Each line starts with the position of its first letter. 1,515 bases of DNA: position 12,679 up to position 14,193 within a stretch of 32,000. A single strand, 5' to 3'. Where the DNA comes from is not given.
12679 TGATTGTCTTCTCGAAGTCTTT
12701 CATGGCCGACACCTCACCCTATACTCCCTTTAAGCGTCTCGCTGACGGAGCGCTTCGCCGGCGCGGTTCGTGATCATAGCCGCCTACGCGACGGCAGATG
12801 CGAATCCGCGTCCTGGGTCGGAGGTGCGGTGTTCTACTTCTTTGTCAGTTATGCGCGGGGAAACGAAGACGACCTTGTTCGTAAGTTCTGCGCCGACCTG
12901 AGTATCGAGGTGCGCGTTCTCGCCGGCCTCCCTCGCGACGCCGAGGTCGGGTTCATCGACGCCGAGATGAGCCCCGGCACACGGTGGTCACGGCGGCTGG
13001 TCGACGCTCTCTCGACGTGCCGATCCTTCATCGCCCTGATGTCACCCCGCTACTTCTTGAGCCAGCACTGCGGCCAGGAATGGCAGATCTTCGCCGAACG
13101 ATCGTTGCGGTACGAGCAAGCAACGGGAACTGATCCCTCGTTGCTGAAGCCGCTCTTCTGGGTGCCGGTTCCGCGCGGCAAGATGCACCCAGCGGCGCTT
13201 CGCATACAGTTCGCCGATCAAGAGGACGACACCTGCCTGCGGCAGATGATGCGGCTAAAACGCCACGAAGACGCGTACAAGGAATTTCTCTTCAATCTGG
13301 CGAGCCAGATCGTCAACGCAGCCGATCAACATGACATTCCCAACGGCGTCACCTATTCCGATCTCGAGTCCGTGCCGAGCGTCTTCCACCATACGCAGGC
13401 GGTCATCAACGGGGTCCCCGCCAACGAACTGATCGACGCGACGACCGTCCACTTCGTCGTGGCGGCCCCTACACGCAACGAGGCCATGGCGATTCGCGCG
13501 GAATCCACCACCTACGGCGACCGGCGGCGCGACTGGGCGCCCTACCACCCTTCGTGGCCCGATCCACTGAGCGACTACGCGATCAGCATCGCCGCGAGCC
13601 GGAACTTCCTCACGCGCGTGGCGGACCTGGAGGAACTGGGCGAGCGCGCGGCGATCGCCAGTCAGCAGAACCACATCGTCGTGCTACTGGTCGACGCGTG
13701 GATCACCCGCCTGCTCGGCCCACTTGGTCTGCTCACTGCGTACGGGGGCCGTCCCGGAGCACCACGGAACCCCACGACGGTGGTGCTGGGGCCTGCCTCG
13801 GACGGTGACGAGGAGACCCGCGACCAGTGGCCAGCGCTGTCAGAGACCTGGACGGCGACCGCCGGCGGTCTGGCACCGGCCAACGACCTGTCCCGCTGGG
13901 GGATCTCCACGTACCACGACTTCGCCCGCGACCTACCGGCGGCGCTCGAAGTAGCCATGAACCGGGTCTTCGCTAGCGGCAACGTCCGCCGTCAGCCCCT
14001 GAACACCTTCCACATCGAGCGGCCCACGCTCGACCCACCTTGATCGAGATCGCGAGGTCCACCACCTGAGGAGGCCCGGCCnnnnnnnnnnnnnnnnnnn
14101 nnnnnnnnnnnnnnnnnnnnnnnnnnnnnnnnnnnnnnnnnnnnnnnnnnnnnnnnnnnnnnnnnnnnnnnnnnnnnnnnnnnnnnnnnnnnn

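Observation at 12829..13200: FxsC keeps the TIR catalytic-glutamate signature whereas the TIR-like domain of FxsD has lost it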

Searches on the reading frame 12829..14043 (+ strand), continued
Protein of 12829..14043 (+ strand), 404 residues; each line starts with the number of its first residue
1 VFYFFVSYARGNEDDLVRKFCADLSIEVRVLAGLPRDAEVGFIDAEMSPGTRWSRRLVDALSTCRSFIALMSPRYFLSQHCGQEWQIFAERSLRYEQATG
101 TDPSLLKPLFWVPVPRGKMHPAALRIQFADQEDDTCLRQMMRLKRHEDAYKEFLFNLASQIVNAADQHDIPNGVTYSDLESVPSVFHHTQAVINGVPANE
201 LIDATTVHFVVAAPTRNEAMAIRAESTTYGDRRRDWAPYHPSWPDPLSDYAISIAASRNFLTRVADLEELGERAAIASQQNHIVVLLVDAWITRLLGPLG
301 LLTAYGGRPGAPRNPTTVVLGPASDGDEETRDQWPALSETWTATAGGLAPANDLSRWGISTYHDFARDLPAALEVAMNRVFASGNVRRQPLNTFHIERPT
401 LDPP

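Call 72: search_protein_families(library=ncbifam, proteins=[P0037, P0058, P0068, P0083, P0084, P0100, P0141, P0180], max_evalue=0.001)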
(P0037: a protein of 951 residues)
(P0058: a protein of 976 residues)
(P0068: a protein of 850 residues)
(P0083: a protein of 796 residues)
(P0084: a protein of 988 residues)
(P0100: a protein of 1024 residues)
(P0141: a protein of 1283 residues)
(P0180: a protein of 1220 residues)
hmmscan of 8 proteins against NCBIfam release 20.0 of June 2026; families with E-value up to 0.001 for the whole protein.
P0037 (951 aa): 3 families
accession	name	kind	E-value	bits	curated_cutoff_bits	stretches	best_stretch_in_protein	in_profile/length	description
NF041121.1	SAV_2336_NTERM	domain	2.7e-111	372.8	200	1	18-447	1-474/475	SAV_2336 N-terminal domain-related protein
NF040588.1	FxsC_Nterm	equivalog_domain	2.3e-46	158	130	1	542-710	2-181/182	TIR-like protein FxsC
TIGR04276.1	FxsC_Cterm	equivalog_domain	2.6e-30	105.7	55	1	753-932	1-182/196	FxsC protein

P0058 (976 aa): 3 families
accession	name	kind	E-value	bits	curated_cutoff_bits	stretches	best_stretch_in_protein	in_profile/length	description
NF041121.1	SAV_2336_NTERM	domain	6.6e-90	302.2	200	1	25-458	2-473/475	SAV_2336 N-terminal domain-related protein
NF040588.1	FxsC_Nterm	equivalog_domain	8.5e-53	179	130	1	549-716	2-181/182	TIR-like protein FxsC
TIGR04276.1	FxsC_Cterm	equivalog_domain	1.9e-30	106.1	55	1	773-962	1-193/196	FxsC protein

P0068 (850 aa): 3 families
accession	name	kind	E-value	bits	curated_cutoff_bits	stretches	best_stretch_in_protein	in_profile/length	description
NF041121.1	SAV_2336_NTERM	domain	1.4e-107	360.5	200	1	1-356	95-473/475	SAV_2336 N-terminal domain-related protein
NF040588.1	FxsC_Nterm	equivalog_domain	2.9e-47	161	130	1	436-603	2-181/182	TIR-like protein FxsC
TIGR04276.1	FxsC_Cterm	equivalog_domain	6.1e-33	114.3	55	1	647-848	1-195/196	FxsC protein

P0083 (796 aa): 3 families
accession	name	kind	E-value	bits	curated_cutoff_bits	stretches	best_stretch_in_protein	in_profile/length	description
NF040588.1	FxsC_Nterm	equivalog_domain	7e-67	224.9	130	1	381-558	1-181/182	TIR-like protein FxsC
TIGR04276.1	FxsC_Cterm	equivalog_domain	8.7e-61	205.1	55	1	590-782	1-194/196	FxsC protein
NF041121.1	SAV_2336_NTERM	domain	5.2e-56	190.5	200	1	37-327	154-465/475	SAV_2336 N-terminal domain-related protein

P0084 (988 aa): 3 families
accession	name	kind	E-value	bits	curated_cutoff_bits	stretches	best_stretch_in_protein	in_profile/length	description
NF041121.1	SAV_2336_NTERM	domain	8.2e-100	334.9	200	1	25-472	3-471/475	SAV_2336 N-terminal domain-related protein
NF040588.1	FxsC_Nterm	equivalog_domain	2.4e-69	232.9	130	1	575-751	1-181/182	TIR-like protein FxsC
TIGR04276.1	FxsC_Cterm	equivalog_domain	9.4e-65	218.1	55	1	782-965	1-185/196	FxsC protein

P0100 (1024 aa): 3 families
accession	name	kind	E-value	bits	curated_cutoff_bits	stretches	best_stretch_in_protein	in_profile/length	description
NF041121.1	SAV_2336_NTERM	domain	1.7e-104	350.3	200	1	30-483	5-474/475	SAV_2336 N-terminal domain-related protein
NF040588.1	FxsC_Nterm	equivalog_domain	6.1e-70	234.9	130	1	601-779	1-182/182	TIR-like protein FxsC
TIGR04276.1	FxsC_Cterm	equivalog_domain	2e-52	177.8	55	1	811-994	1-185/196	FxsC protein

P0141 (1283 aa): 5 families
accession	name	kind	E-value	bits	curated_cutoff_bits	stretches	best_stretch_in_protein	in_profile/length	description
NF041121.1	SAV_2336_NTERM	domain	1.4e-108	363.8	200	1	28-504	2-473/475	SAV_2336 N-terminal domain-related protein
NF040588.1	FxsC_Nterm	equivalog_domain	3.4e-65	219.4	130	1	869-1045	1-180/182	TIR-like protein FxsC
TIGR04276.1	FxsC_Cterm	equivalog_domain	1.1e-37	129.8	55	1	1075-1265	1-195/196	FxsC protein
NF040586.1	FxSxx_TPR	equivalog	2e-11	43.1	300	1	607-796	9-169/830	FxSxx-COOH system tetratricopeptide repeat protein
TIGR03903.1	TOMM_kin_cyc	equivalog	0.00021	19.3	705.75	1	556-672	433-536/1267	TOMM system kinase/cyclase fusion protein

P0180 (1220 aa): 3 families
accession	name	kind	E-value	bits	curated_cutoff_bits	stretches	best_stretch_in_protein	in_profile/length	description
NF041121.1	SAV_2336_NTERM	domain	6e-79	266.1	200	1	32-502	3-457/475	SAV_2336 N-terminal domain-related protein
NF040588.1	FxsC_Nterm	equivalog_domain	1.3e-42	145.8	130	1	791-961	1-181/182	TIR-like protein FxsC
TIGR04276.1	FxsC_Cterm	equivalog_domain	3.9e-28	98.6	55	1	1027-1217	2-192/196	FxsC protein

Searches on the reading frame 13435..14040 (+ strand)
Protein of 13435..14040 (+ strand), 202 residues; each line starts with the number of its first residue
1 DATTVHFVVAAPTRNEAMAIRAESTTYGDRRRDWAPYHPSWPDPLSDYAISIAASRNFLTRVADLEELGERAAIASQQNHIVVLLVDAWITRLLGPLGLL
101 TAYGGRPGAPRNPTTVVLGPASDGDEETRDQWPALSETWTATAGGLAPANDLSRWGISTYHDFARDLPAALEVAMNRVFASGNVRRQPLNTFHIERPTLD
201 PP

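Call 55: search_solved_structures(query=A4, max_evalue=10, show_alignments=3)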
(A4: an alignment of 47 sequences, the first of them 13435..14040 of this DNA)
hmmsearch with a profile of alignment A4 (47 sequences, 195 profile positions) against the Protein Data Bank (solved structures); distinct sequences matched with E-value up to 10: 16.
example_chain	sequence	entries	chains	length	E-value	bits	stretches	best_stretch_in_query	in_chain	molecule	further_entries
3gf9_A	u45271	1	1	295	0.37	13.6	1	125-179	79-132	Intersectin 2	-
4dqq_A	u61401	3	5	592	0.57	13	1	5-52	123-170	DNA polymerase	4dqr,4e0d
4uqg_A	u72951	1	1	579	0.63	12.8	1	5-53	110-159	DNA POLYMERASE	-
2y1i_A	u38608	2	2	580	0.64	12.8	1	5-52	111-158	DNA POLYMERASE I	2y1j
3pv8_A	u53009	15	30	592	0.65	12.8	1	5-52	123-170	DNA polymerase I | DNA polymerase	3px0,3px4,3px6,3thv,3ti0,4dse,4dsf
4dqi_A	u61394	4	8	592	0.65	12.8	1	5-52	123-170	DNA polymerase I | DNA polymerase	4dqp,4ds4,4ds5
3tan_A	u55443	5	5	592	0.65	12.8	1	5-52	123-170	DNA polymerase I | DNA polymerase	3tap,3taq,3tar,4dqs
6mu4_A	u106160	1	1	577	0.65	12.8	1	5-53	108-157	DNA polymerase I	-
6dsu_A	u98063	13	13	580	0.66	12.8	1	5-53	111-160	DNA polymerase I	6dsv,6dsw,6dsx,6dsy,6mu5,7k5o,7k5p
2xo7_A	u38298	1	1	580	0.66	12.8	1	5-53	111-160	DNA POLYMERASE I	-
2xy7_A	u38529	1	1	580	0.66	12.8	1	5-53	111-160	DNA POLYMERASE I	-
2xy6_A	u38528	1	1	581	0.66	12.8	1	5-53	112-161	DNA POLYMERASE I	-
2xy5_A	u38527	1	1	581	0.66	12.8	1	5-53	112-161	DNA POLYMERASE I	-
4b9l_A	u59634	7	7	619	0.67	12.8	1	5-53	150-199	DNA POLYMERASE I | DNA POLYMERASE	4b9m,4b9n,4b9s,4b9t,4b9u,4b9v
7xkw_A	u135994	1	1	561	0.75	12.6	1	119-176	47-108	(-)-cyperene synthase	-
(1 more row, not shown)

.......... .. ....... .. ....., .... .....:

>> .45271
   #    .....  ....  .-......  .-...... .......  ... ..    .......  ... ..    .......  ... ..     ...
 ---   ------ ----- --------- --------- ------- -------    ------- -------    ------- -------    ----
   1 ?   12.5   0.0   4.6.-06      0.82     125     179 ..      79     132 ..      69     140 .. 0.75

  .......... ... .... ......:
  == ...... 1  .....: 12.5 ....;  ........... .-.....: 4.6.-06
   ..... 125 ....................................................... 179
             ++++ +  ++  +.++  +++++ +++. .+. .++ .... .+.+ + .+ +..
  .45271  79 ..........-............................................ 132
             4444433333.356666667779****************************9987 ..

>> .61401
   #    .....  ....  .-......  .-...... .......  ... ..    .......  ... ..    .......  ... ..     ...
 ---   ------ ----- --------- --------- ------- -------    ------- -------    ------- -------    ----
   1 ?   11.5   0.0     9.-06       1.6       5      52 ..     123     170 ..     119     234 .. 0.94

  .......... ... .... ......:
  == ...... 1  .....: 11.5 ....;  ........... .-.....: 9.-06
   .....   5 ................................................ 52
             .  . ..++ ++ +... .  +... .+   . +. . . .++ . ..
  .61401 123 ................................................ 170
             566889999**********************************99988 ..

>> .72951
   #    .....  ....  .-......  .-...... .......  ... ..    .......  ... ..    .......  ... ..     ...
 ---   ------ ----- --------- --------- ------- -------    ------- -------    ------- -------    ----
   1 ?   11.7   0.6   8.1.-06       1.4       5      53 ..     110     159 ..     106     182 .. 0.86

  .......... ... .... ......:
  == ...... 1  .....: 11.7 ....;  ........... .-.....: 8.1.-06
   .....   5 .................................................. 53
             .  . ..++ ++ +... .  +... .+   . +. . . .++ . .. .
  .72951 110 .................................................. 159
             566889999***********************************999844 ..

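Call 65: predict_structure(alignment_id=A5)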
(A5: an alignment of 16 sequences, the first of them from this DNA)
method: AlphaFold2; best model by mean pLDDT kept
length: 202 residues; sequences in the alignment: 16
mean_pLDDT: 84.3   pTM: 0.81
mean pLDDT of the five models: 84.3, 83.9, 83.6, 77.7, 70.0
residues with pLDDT >= 90: 109; 70-90: 59; 50-70: 18; < 50: 16
segments of 3 or more residues with pLDDT < 50: 184-195
pLDDT, mean of each block of 10 residues (from residue 1): 87 96 93 95 96 94 93 87 94 90 65 82 90 86 72 90 95 86 51 51 53
secondary structure, 60 per line:
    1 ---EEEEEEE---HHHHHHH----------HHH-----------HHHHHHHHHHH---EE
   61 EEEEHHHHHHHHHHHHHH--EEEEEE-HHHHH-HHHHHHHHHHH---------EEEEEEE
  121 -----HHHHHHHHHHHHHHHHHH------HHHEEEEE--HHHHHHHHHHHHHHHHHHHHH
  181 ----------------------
elements in order: E4-10 H14-20 H45-55 E59-64 H65-78 E81-86 H88-92 H94-104 E114-120 H126-143 E153-157 H160-180

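Call 68: fold_search(model_id=the predicted structure, library=pdb)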
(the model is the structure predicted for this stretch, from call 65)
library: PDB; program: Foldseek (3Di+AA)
matches with E <= 10: 983; with E <= 0.001: 0
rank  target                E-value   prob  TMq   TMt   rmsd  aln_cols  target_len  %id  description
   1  3ozi_A                1.4e-02  0.85  0.38  0.43   7.0       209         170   12  Crystal structure of the TIR domain from the flax disease resistance protein L6 (released 2011-04-27)
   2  3ozi_B                1.4e-02  0.77  0.35  0.40   7.1       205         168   13  Crystal structure of the TIR domain from the flax disease resistance protein L6 (released 2011-04-27)
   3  5ljl                  2.7e-02  0.93  0.42  0.52   6.6       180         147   10  Streptococcus pneumonia TIGR4 flavodoxin: structural and biophysical characterization of a novel drug target (released 2016-08-31)
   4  7v3z                  2.8e-02  0.84  0.41  0.22   8.6       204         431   11  Structure of cannabinoid receptor type 1(CB1) (released 2021-11-24)
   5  7s2z_A                3.2e-02  0.80  0.39  0.45   6.6       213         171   12  Crystal structure of the E100A mutant TIR domain from the grapevine disease resistance protein RUN1 bound to NAD (released 2021-10-13)
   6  7rx1_A                4.1e-02  0.89  0.44  0.49   6.2       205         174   12  Crystal structure of the TIR domain from the grapevine disease resistance protein RUN1 (released 2021-10-13)
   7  6o0w                  4.1e-02  0.72  0.38  0.44   8.0       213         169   11  Crystal structure of the TIR domain from the grapevine disease resistance protein RUN1 in complex with NADP+ and Bis-Tri (released 2019-09-04)
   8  6fsg                  5.3e-02  0.80  0.39  0.49   6.8       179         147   11  Crystal structure of oxidised Flavodoxin 1 from Bacillus cereus (1.27 A resolution) (released 2018-07-11)
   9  7rts                  6.4e-02  0.54  0.33  0.38   8.5       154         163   14  Crystal structure of the TIR domain from the grapevine disease resistance protein RUN1 without the AE interface (released 2021-10-13)
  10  3rhf_D                6.4e-02  0.14  0.23  0.18  16.9       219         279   10  Crystal structure of Polyphosphate Kinase 2 from Arthrobacter aurescens TC1 (released 2011-06-01)
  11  7uxr_A                6.8e-02  0.75  0.37  0.49   6.8       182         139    9  Crystal structure of the BtTir TIR domain (released 2022-09-07)
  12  5yhm_K                6.8e-02  0.66  0.39  0.49   6.8       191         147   12  Crystal structure of dehydroquinate dehydratase with tris induced oligomerisation at 1.907 Angstrom resolution (released 2017-10-25)
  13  6cv6_D                8.2e-02  0.72  0.40  0.51   6.0       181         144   13  Crystal structure of 3-dehydroquinate dehydratase, type II, from Burkholderia phymatum STM815 (released 2018-04-11)
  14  3eua_F                1.0e-01  0.51  0.36  0.24   8.7       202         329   10  CRYSTAL STRUCTURE OF A PUTATIVE PHOSPHOSUGAR ISOMERASE (BSU32610) FROM BACILLUS SUBTILIS AT 1.90 A RESOLUTION (released 2008-10-21)
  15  7s2z_C                1.1e-01  0.63  0.41  0.47   6.9       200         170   12  Crystal structure of the E100A mutant TIR domain from the grapevine disease resistance protein RUN1 bound to NAD (released 2021-10-13)
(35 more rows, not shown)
